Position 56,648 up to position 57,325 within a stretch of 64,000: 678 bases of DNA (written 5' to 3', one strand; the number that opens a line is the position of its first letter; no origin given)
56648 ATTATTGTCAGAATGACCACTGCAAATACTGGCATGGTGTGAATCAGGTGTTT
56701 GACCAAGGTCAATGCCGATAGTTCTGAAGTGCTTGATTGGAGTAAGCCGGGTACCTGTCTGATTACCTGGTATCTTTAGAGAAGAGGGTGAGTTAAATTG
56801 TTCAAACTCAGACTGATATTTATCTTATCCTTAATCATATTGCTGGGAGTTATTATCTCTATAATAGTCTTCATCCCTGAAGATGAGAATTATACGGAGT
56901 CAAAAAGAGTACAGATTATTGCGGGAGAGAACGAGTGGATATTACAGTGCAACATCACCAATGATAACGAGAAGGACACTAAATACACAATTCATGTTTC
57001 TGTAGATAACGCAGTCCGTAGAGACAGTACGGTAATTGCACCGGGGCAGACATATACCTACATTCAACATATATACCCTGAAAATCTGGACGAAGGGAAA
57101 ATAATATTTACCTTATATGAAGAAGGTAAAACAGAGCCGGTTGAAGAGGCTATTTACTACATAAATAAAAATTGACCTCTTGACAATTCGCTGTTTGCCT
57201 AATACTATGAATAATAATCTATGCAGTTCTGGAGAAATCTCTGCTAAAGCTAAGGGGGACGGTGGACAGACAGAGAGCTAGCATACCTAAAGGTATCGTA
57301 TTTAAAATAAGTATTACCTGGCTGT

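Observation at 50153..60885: Both PEF-CTERM proteins are saturated with N-X-S/T sequons: archaeal-type N-glycosylation in a bacterium?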

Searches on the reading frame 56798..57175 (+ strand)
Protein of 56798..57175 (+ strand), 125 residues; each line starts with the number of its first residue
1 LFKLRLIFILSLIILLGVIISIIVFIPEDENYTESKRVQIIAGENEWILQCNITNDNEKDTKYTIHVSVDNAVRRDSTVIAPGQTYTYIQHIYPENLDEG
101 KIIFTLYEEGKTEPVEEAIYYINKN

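Call 4: search_protein_families(library=ncbifam, proteins=[window:56798-57175:+], max_evalue=0.01)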
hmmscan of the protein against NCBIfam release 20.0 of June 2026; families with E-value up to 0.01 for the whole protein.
window:56798-57175:+ (125 aa): 1 family
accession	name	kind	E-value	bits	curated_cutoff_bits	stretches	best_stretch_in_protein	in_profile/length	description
NF010723.1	PRK14125.1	equivalog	0.00021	21.2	60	1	7-85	5-81/87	cell division suppressor protein YneA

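Call 7: search_protein_families(library=pfam, proteins=[window:56798-57175:+], max_evalue=0.01)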
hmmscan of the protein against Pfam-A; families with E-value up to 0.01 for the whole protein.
window:56798-57175:+ (125 aa): 1 family
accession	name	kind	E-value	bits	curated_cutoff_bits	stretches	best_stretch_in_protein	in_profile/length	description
PF07760.16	DUF1616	-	0.0048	16.5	31.6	0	29-109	179-287/307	Protein of unknown function (DUF1616)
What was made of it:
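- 56798..57175 (+): 125-aa cassette protein with a transmembrane helix and a beta-rich domain. It gives a weak DUF1616 match. Pfam PF07760 at E = 0.0048, below cut-off (call 7).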
